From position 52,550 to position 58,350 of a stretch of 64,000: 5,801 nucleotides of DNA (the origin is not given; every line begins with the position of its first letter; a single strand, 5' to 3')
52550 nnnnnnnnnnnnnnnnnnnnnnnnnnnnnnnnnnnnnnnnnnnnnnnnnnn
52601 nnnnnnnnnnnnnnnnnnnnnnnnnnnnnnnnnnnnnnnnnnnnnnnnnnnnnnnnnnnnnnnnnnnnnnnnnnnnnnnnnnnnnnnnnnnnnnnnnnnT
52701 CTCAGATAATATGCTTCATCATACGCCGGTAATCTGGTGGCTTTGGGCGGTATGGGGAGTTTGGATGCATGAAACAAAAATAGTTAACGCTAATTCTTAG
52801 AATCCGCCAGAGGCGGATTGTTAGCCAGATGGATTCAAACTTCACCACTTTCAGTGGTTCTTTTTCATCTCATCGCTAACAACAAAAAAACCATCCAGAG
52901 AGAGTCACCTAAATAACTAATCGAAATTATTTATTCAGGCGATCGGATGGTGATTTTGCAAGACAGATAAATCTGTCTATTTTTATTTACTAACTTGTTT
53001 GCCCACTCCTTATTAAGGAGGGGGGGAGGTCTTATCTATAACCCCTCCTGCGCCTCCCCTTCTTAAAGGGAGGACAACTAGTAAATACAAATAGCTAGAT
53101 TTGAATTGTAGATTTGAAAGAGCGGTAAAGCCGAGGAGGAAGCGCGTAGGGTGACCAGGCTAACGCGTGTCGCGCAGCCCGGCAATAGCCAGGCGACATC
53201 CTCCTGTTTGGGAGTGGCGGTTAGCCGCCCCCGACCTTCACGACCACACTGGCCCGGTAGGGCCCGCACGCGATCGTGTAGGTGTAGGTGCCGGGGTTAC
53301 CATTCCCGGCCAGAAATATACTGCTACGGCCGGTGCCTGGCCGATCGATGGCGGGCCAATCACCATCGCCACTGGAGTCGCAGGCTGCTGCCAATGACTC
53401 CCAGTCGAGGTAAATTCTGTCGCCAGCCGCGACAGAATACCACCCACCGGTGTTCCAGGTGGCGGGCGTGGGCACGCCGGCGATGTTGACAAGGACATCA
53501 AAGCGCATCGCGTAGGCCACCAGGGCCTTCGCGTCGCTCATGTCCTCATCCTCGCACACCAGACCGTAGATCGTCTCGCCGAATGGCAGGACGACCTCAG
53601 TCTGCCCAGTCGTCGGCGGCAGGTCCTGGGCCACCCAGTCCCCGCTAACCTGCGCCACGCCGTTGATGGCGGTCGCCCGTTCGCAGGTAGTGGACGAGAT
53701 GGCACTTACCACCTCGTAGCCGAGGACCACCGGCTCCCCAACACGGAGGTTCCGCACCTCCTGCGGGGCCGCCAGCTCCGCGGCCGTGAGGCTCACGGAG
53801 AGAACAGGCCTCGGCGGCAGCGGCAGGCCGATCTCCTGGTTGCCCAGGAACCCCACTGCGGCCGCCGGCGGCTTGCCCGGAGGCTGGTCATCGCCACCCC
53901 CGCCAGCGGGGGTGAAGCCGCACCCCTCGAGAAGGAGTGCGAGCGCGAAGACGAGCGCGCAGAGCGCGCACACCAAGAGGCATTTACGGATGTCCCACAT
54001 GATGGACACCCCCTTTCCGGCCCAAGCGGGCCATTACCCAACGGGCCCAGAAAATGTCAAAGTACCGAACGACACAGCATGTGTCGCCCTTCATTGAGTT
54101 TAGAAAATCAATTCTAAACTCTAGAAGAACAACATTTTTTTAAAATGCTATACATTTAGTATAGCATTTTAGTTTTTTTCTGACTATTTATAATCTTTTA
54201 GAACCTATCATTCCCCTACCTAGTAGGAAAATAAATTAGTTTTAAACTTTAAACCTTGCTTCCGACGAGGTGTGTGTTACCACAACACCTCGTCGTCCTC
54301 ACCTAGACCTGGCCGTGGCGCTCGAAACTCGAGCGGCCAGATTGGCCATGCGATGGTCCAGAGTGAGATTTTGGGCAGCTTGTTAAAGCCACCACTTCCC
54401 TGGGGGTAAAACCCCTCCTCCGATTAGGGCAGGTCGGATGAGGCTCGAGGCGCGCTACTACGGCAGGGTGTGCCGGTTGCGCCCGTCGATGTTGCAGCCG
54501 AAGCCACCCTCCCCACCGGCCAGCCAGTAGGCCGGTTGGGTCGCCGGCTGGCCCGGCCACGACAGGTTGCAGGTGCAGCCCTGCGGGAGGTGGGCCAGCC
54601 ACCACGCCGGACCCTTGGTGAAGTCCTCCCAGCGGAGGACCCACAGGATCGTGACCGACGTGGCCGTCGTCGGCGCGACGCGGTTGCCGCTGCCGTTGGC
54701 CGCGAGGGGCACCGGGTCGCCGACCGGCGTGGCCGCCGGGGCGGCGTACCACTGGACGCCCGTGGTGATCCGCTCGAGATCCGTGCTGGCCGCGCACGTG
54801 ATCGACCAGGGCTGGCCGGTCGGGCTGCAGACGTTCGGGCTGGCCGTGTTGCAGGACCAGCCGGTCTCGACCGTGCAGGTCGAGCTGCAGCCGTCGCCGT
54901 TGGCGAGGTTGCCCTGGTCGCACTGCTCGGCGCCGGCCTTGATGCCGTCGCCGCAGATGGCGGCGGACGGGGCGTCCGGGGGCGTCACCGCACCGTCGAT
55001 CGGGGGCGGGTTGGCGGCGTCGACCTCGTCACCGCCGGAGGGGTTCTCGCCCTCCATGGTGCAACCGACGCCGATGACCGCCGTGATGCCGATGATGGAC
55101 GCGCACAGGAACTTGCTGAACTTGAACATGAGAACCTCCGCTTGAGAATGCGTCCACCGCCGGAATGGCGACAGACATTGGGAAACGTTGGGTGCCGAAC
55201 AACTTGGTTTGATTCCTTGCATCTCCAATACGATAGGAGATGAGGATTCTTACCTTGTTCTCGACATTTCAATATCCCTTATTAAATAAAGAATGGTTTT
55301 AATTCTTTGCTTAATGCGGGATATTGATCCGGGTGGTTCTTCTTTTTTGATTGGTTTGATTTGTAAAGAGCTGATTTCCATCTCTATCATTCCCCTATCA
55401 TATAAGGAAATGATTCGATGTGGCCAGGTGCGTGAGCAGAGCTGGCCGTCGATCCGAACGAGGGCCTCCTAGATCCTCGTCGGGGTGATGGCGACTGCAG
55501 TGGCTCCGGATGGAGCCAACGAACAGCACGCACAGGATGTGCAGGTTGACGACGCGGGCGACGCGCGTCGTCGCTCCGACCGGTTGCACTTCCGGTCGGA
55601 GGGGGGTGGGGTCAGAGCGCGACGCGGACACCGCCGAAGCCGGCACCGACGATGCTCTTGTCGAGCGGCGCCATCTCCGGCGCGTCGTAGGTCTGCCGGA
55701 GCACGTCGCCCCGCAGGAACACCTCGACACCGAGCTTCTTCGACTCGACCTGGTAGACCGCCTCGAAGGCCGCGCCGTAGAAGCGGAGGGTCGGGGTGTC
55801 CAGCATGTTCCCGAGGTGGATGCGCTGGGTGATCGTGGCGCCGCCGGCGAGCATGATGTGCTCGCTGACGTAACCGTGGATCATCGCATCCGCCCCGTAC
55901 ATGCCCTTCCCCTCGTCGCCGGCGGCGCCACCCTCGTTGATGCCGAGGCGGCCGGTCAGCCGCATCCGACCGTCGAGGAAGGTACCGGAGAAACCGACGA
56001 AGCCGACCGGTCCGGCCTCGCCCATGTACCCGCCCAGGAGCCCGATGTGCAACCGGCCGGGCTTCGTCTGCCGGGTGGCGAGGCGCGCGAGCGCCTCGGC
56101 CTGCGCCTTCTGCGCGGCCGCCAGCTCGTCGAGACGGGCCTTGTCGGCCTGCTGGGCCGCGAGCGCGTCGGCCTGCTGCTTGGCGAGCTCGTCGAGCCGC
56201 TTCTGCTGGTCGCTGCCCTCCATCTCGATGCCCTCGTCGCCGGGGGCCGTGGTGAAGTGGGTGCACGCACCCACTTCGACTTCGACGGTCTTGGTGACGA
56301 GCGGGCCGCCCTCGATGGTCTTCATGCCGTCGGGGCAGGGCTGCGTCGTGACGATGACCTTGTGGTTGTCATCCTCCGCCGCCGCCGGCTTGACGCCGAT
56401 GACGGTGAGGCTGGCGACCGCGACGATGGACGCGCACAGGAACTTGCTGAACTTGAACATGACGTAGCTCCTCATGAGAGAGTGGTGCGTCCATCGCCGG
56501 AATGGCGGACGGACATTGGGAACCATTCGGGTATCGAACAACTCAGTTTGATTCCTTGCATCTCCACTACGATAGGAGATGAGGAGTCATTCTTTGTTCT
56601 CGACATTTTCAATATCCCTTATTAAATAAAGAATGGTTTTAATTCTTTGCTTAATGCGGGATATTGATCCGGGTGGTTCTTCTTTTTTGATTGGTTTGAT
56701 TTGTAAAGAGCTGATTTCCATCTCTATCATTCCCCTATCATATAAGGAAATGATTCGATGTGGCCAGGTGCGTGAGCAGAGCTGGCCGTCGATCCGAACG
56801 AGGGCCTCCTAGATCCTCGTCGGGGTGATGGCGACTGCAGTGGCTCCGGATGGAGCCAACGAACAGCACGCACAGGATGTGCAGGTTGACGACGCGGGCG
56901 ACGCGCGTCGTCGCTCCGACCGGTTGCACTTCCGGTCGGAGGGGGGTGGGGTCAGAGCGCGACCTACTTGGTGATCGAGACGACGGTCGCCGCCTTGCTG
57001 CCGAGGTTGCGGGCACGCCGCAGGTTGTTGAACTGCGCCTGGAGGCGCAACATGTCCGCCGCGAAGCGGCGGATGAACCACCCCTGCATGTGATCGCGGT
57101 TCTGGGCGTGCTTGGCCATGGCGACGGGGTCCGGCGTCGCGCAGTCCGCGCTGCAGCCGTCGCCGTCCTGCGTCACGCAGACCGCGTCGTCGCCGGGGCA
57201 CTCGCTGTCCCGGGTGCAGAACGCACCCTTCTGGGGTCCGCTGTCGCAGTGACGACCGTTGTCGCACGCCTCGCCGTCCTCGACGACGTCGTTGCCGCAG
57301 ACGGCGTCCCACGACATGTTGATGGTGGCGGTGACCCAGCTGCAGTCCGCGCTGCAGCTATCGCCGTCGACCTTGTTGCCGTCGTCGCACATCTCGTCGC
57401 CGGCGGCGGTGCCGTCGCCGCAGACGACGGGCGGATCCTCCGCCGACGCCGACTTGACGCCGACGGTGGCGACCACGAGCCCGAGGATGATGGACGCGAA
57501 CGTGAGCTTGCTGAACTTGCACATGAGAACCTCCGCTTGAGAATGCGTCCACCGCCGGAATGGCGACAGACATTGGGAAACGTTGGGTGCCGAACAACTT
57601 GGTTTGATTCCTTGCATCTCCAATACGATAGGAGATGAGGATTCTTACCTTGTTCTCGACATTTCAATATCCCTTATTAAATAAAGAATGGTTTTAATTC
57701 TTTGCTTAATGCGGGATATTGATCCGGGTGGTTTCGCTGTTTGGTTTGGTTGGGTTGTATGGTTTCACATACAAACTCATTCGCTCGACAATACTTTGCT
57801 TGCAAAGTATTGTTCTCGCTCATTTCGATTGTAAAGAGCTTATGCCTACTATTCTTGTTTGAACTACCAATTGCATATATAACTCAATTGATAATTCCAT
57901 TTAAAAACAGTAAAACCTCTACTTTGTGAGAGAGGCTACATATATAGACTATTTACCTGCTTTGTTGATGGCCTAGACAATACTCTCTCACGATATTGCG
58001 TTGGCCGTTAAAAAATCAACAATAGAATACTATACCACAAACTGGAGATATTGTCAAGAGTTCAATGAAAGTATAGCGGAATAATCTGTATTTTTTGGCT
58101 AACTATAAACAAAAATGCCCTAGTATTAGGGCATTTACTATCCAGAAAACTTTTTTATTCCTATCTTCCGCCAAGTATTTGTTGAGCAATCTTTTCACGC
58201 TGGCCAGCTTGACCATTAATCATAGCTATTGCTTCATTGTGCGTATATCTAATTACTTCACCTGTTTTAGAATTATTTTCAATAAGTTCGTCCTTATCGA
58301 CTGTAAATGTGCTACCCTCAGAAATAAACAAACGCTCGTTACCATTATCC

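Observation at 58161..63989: Giant (>1,942 aa) coiled-coil-rich protein immediately adjacent to the foreign island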

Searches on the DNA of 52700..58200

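Call 86: search_rna_families(source=window, start=52700, end=58200, threshold=evalue, max_evalue=1)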
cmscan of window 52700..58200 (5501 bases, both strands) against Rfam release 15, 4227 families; matches with E-value up to 1: 0.
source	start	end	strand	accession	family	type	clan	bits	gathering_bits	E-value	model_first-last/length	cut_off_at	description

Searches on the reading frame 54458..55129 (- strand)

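Call 87: search_protein_families(library=pfam, proteins=[window:54458-55129:-], max_evalue=0.01)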
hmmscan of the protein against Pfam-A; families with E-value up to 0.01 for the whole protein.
window:54458-55129:- (223 aa): 1 family
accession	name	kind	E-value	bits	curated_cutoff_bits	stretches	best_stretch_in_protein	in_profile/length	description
PF13948.11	DUF4215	-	8.9e-08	32.8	27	1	58-85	20-46/47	Domain of unknown function (DUF4215)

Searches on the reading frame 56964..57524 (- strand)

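Call 87: search_protein_families(library=pfam, proteins=[window:56964-57524:-], max_evalue=0.01)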
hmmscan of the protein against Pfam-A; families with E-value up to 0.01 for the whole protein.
window:56964-57524:- (186 aa): 1 family
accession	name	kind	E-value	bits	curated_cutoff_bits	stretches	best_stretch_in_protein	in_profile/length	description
PF13948.11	DUF4215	-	2.2e-05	25.1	27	1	35-61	21-46/47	Domain of unknown function (DUF4215)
